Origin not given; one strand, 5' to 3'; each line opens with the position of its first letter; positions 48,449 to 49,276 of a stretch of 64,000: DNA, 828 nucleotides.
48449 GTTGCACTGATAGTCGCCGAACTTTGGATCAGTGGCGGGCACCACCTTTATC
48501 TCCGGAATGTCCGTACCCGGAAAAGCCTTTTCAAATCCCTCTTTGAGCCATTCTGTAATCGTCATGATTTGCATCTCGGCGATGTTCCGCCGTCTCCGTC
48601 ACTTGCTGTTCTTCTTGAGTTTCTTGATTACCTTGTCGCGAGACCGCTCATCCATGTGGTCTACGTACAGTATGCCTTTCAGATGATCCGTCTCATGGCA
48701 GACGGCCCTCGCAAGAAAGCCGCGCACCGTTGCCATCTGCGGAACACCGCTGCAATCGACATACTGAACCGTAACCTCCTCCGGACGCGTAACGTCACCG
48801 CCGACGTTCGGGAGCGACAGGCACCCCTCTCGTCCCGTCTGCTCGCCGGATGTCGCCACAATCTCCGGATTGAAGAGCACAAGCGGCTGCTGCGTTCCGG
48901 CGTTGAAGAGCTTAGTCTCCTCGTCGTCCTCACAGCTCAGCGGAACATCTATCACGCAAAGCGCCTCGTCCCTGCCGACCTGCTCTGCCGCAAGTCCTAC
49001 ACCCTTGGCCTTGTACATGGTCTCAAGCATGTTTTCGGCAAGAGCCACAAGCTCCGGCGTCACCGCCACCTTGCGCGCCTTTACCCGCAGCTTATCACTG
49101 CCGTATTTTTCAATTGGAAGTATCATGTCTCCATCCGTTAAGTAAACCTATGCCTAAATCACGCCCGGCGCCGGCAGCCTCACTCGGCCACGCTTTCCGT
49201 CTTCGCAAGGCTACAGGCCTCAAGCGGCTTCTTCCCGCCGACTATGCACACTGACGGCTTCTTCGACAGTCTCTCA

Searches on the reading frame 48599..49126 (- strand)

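Call 43: search_protein_families(library=pfam, proteins=[window:48599-49126:-], max_evalue=0.00001)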
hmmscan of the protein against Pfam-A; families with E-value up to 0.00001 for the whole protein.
window:48599-49126:- (175 aa): 1 family
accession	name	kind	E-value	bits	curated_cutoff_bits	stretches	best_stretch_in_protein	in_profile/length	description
PF01327.26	Pep_deformylase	-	1.6e-44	151.7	22.8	1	3-163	2-155/156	Polypeptide deformylase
